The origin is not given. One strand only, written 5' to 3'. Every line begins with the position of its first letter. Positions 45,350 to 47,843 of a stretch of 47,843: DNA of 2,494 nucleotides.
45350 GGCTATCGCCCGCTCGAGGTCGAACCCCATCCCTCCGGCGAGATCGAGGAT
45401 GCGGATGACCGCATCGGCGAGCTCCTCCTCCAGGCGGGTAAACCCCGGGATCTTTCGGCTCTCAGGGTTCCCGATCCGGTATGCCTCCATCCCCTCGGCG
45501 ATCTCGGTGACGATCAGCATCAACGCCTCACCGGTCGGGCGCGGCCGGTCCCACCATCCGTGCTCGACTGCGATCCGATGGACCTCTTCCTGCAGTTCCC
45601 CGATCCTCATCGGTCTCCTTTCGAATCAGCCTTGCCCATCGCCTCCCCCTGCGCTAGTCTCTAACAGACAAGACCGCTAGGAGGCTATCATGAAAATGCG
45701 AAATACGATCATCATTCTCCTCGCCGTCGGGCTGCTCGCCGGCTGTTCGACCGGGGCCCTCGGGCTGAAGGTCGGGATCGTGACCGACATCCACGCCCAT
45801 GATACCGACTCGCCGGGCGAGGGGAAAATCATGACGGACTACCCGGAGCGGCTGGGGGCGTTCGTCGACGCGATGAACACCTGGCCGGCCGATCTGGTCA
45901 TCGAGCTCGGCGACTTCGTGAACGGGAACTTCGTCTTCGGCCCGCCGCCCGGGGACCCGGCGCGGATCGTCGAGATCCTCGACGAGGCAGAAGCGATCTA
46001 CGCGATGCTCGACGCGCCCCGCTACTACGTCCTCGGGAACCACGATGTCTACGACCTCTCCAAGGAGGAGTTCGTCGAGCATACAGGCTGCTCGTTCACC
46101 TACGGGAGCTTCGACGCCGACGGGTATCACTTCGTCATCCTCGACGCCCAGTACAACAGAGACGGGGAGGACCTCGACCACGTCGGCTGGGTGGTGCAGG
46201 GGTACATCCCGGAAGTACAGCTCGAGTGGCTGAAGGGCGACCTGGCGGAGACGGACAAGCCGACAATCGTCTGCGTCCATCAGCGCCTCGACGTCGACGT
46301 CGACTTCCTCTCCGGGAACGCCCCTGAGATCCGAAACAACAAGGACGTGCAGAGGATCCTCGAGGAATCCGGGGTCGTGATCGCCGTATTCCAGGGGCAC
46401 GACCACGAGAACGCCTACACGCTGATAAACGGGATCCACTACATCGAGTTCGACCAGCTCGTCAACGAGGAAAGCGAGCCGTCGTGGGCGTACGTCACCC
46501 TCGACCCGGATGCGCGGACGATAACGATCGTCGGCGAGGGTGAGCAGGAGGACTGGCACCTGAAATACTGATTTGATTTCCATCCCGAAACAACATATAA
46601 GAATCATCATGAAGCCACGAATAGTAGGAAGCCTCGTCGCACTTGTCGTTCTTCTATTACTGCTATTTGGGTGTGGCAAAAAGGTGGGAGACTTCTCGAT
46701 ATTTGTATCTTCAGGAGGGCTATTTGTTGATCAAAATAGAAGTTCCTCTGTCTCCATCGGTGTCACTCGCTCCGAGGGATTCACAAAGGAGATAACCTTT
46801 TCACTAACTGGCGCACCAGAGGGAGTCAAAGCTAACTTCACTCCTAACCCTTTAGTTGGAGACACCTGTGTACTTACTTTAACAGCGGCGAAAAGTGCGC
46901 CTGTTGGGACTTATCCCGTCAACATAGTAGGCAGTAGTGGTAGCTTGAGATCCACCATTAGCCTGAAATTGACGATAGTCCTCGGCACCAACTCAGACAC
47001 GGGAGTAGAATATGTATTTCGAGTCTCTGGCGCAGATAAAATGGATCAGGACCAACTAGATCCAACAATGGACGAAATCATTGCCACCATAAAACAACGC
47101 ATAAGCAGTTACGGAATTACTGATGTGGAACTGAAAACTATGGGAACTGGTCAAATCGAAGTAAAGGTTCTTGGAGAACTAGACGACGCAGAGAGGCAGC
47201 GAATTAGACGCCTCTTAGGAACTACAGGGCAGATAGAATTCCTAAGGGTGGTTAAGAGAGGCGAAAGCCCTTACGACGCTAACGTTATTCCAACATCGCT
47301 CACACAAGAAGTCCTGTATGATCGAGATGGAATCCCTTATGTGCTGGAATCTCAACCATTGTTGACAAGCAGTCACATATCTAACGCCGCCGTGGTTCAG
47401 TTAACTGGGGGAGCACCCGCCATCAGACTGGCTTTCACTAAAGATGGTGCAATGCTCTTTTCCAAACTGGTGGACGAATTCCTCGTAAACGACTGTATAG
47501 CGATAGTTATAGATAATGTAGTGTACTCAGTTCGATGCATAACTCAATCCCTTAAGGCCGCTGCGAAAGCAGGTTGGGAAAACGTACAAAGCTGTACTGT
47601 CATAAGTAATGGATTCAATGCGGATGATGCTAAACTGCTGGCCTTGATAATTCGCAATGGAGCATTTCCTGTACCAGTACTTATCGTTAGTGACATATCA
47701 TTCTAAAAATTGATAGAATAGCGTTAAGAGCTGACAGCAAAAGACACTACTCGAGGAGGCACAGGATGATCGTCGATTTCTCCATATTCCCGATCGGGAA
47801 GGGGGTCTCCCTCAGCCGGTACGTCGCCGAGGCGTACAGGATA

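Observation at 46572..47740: Sharply bounded low-GC island (~1.17 kb) carrying a standalone SecD-P1-like lipoprotein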

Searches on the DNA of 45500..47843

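Call 86: search_rna_families(source=window, start=45500, end=47843, threshold=evalue, max_evalue=1)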
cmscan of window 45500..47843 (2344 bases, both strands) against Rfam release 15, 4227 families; matches with E-value up to 1: 3.
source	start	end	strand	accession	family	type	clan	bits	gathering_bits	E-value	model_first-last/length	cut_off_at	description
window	47011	47077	-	RF02218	ZNRD1-AS1_1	Gene; lncRNA;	-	18.5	50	0.99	1-68/68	no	ZNRD1 antisense RNA 1 conserved region 1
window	45512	45561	-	RF01119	sR32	Gene; snRNA; snoRNA; CD-box;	-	16.8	40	0.17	1-57/57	no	Small nucleolar RNA sR32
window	47810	47824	-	RF01149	sR10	Gene; snRNA; snoRNA; CD-box;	-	15.2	45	0.93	40-54/54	no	Small nucleolar RNA sR10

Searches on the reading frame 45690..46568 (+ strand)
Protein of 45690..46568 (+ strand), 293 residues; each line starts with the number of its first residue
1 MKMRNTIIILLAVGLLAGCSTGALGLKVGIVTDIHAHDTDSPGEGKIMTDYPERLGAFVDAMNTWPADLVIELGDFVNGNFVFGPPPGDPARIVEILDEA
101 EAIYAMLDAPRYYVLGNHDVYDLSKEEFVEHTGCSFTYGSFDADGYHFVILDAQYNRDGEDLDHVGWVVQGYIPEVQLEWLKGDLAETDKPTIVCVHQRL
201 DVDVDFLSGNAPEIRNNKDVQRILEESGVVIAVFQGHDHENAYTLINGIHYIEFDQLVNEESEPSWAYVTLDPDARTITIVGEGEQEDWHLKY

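Call 6: search_protein_families(library=pfam, proteins=[window:45690-46568:+], max_evalue=0.1)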
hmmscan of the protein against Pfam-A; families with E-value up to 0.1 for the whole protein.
window:45690-46568:+ (293 aa): 2 families
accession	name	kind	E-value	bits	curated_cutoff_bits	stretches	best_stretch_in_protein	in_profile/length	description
PF00149.33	Metallophos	-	4.4e-11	44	21.5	1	26-240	1-190/191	Calcineurin-like phosphoesterase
PF12850.12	Metallophos_2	-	2.1e-05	25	27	1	26-252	1-130/154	Calcineurin-like phosphoesterase superfamily domain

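Call 43: find_related_loci(query=A5, collection=metagenome_contigs, flank=4000)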
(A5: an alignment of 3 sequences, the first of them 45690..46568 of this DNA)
Query A5 (293 aa) in metagenome_contigs; peptide patterns used: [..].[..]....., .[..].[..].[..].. (x = any residue, [..] = any of these).
441 stretches matched a pattern; 81 encode a relative of the query (tblastn E <= 1e-3); the best 80 are kept; 80 distinct loci.
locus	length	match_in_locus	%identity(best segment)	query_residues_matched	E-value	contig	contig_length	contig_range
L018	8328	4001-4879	81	1-293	9e-161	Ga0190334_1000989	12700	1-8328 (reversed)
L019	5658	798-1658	74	7-293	1e-138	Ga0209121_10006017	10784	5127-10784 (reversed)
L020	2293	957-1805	71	10-293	9e-145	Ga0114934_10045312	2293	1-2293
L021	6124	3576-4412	72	15-293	6e-135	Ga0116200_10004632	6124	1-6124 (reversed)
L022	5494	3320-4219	67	2-293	4e-134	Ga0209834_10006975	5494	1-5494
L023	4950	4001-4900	67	4-293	2e-133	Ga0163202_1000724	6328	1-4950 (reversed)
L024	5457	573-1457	68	7-293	4e-133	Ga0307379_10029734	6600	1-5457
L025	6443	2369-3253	68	7-293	1e-132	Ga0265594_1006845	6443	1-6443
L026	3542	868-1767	67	4-293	7e-136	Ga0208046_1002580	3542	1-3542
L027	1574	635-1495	70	7-293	8e-143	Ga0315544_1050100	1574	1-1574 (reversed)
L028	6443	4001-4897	67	4-293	1e-127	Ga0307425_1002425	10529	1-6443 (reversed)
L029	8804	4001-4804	71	26-293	4e-127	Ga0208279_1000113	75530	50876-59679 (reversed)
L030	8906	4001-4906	66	1-293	4e-127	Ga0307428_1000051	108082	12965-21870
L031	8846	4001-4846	68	10-293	1e-126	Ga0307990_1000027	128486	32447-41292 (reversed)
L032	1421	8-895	66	6-293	3e-137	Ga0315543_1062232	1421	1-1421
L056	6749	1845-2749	62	1-293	5e-106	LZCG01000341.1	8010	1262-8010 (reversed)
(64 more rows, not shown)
